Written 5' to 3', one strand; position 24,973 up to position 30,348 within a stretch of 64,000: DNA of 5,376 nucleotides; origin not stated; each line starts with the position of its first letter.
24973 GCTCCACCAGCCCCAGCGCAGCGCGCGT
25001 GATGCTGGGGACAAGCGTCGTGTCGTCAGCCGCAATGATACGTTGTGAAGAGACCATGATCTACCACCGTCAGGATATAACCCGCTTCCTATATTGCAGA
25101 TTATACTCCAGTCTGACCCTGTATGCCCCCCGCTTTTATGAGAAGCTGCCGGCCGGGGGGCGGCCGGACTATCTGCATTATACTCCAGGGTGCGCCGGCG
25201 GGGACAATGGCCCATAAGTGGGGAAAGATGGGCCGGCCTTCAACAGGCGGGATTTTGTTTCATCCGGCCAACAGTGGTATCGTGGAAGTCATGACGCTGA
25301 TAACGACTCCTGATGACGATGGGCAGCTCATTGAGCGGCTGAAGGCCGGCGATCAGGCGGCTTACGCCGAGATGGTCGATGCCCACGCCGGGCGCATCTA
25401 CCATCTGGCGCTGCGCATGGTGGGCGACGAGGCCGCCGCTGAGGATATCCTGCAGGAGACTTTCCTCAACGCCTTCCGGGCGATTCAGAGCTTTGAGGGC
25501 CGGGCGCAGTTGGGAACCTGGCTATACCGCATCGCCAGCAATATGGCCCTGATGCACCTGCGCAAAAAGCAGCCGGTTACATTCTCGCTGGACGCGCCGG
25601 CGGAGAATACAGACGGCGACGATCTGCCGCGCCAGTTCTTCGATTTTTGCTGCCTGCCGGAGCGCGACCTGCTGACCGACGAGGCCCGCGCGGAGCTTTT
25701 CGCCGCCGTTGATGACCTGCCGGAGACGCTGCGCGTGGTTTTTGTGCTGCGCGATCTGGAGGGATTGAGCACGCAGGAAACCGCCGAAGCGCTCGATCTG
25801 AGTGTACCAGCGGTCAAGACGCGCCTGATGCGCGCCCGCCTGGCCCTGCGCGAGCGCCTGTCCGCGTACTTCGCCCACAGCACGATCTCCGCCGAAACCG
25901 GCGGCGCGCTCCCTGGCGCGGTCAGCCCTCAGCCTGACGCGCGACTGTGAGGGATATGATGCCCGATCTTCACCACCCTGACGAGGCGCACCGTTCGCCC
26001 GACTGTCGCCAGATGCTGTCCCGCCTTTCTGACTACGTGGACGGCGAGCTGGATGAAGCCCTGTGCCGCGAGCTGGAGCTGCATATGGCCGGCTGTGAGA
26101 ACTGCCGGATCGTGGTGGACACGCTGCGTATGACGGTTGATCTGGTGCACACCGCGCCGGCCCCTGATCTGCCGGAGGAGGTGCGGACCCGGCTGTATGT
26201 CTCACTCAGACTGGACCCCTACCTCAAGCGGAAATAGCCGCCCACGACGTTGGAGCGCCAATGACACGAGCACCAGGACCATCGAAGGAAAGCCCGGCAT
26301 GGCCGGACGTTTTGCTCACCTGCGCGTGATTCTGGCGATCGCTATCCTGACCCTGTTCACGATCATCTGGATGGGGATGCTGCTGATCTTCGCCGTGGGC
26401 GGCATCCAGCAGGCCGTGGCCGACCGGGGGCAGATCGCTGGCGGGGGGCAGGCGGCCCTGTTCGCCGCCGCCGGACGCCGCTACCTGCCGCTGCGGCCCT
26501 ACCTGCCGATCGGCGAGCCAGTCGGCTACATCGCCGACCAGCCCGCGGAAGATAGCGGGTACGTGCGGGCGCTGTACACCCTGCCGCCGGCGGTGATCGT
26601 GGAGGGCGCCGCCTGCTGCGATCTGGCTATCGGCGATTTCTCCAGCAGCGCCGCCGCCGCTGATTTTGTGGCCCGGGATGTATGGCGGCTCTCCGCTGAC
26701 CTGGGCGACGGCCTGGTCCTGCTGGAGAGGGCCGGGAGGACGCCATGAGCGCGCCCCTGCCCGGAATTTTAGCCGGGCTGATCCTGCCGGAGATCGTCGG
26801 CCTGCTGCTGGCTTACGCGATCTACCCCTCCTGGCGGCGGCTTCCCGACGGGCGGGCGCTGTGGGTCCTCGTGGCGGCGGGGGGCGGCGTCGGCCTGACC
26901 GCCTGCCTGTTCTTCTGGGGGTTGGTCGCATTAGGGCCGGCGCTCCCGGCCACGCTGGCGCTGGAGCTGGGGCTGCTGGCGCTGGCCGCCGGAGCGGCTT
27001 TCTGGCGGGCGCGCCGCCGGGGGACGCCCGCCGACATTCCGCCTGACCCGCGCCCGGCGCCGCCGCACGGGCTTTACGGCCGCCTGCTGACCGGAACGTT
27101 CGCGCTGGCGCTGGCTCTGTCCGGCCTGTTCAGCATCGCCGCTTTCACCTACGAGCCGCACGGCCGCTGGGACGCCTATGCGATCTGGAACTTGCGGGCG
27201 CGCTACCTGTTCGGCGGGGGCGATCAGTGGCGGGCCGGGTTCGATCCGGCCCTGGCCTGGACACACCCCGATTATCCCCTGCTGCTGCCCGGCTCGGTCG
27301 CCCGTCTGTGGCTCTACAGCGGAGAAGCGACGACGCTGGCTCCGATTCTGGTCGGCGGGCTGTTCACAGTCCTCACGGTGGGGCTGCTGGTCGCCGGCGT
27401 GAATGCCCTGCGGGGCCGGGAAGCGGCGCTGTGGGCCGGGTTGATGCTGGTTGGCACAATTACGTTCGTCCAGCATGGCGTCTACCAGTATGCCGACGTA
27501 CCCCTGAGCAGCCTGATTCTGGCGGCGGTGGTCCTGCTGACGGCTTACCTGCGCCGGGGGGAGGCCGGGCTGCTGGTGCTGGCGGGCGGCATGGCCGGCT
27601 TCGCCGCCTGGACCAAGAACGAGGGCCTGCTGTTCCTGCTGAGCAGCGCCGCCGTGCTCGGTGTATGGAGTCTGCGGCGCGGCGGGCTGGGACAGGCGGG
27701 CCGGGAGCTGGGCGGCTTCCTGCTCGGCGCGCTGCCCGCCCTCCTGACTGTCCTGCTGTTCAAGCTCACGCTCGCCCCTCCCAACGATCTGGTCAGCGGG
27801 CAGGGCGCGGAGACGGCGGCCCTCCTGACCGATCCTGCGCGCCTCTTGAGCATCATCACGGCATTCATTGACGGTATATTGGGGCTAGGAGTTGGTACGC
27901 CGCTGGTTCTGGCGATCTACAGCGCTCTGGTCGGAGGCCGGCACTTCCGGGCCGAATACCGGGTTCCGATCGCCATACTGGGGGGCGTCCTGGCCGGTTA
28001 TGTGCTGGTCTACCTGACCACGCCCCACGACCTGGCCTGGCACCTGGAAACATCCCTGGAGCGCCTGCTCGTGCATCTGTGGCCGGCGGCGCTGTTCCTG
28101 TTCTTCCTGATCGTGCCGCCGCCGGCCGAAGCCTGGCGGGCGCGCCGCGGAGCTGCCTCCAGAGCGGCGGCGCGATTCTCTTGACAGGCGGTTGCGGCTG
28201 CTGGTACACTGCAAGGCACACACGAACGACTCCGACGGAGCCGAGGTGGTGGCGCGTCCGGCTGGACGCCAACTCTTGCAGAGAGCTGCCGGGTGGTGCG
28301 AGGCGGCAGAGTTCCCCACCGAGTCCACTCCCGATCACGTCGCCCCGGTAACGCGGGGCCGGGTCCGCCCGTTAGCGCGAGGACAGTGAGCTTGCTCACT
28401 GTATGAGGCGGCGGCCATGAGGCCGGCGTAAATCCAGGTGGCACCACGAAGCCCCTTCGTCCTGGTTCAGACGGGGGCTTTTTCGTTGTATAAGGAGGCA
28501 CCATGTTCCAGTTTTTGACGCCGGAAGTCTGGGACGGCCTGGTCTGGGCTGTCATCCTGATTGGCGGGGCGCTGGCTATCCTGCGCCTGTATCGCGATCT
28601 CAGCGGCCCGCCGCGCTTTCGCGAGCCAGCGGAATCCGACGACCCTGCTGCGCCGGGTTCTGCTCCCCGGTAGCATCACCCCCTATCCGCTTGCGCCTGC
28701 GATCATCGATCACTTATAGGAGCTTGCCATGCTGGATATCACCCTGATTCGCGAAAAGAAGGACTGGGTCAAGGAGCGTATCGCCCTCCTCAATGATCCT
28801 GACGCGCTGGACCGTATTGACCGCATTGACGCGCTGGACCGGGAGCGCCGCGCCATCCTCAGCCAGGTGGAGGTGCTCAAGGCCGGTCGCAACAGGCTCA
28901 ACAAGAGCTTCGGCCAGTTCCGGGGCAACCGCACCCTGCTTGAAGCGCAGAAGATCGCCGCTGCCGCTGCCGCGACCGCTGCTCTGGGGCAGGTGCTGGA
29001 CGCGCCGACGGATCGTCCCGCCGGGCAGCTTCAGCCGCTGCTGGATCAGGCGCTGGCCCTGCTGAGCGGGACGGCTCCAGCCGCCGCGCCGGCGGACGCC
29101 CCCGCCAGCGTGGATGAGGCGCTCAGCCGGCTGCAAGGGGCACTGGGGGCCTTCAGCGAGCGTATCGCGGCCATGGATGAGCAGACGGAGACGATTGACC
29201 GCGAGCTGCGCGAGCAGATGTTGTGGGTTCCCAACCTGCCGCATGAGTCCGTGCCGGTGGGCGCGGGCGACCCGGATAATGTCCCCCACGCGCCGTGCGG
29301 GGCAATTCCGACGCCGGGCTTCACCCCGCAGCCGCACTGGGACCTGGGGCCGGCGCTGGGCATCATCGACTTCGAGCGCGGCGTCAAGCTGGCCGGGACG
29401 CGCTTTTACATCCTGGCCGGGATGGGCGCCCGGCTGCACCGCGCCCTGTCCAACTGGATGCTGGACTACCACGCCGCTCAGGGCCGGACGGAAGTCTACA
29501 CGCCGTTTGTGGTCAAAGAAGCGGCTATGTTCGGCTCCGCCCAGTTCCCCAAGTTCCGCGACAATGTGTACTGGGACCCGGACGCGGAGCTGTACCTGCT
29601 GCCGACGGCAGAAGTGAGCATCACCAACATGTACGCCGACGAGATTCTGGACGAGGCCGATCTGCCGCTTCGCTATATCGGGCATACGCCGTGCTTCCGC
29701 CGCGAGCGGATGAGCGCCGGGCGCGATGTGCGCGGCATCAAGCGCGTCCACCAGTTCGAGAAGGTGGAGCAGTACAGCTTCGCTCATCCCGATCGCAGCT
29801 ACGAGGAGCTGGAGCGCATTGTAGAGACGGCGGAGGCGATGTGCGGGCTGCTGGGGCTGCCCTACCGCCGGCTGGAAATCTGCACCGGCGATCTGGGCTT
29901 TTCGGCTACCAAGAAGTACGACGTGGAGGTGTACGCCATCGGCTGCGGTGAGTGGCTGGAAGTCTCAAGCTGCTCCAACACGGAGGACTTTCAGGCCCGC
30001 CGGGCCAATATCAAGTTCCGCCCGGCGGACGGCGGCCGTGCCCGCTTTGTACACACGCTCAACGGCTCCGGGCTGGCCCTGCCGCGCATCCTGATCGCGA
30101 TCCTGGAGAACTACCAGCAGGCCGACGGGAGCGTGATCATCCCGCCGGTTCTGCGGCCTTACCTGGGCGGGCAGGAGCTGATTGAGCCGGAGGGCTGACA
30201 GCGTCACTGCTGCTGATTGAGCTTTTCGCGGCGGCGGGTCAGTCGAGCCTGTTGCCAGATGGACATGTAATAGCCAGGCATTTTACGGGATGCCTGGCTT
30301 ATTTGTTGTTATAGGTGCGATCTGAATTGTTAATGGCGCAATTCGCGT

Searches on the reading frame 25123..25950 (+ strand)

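Call 20: search_protein_families(library=pfam, proteins=[window:25123-25950:+], max_evalue=0.00001)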
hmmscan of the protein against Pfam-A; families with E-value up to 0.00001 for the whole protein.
window:25123-25950:+ (275 aa): 4 families
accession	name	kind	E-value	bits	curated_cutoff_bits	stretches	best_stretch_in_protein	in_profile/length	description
PF04542.20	Sigma70_r2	-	3.6e-19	68.8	24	1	84-150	1-69/71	Sigma-70 region 2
PF08281.18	Sigma70_r4_2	-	7.5e-16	58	25.7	1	191-242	3-54/54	Sigma-70, region 4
PF04545.22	Sigma70_r4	-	6.2e-08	32.5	24.1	1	196-244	2-50/50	Sigma-70, region 4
PF07638.17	Sigma70_ECF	-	2.1e-06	28.2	21.1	0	68-246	6-183/185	ECF sigma factor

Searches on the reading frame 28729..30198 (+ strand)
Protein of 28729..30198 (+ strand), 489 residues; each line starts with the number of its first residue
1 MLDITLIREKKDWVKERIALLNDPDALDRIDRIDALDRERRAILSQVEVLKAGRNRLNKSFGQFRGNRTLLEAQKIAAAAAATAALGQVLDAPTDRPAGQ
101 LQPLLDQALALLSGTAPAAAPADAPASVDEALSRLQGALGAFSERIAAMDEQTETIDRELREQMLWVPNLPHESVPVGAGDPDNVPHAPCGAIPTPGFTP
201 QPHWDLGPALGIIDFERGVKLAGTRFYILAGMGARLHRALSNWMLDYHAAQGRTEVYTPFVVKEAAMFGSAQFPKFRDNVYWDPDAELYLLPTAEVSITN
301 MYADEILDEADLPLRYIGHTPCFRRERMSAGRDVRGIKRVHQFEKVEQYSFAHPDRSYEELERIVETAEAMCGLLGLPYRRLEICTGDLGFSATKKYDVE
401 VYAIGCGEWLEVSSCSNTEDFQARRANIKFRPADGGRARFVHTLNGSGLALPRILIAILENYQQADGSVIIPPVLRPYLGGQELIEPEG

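Call 20: search_protein_families(library=pfam, proteins=[window:28729-30198:+], max_evalue=0.00001)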
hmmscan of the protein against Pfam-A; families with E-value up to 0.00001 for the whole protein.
window:28729-30198:+ (489 aa): 2 families
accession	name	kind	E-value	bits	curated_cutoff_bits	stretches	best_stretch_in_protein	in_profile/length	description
PF00587.30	tRNA-synt_2b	-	7.9e-39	134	29.3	1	285-462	8-179/179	tRNA synthetase class II core domain (G, H, P, S and T)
PF02403.27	Seryl_tRNA_N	-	6.3e-14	52.6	28.2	1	1-80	1-76/108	Seryl-tRNA synthetase N-terminal domain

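Call 68: find_homologous_proteins(query=window:28729-30198:+, max_evalue=1e-50)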
Query window:28729-30198:+ (489 aa): 8000 proteins with E <= 1e-50 among 8000 candidates; the best 120 are listed.
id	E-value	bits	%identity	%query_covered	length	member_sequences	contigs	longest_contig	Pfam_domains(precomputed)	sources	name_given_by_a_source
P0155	0.0e+0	1114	100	100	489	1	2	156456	PF00587.31,PF02403.28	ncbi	-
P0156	1.1e-229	781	71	99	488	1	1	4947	PF00587.31,PF02403.28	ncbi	ncbi:serine--tRNA ligase [Chloroflexota bacterium]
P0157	2.9e-228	777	71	99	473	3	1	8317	PF00587.31,PF02403.28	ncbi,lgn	-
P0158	6.2e-224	762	69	99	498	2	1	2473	PF00587.31,PF02403.28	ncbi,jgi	-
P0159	9.3e-223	758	70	100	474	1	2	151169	PF00587.31,PF02403.28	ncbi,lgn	ncbi:MAG: serine--tRNA ligase [Anaerolineae bacterium]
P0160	1.6e-222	758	71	99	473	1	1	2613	PF00587.31,PF02403.28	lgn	-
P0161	2.2e-222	757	70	99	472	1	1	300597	PF00587.31,PF02403.28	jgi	jgi:seryl-tRNA synthetase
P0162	1.4e-221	755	71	99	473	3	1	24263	PF00587.31,PF02403.28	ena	-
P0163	4.9e-221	753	71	98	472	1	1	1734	PF00587.31,PF02403.28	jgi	jgi:seryl-tRNA synthetase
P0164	4.8e-219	746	70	99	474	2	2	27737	PF00587.31,PF02403.28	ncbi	-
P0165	1.4e-218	745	69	100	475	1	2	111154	PF00587.31,PF02403.28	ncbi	-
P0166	3.8e-218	743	68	100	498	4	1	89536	PF00587.31,PF02403.28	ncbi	-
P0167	1.1e-217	742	69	100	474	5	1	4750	PF00587.31,PF02403.28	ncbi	-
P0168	4.3e-217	740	69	99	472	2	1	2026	PF00587.31,PF02403.28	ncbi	-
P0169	1.5e-214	731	68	100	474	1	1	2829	PF00587.31,PF02403.28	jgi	-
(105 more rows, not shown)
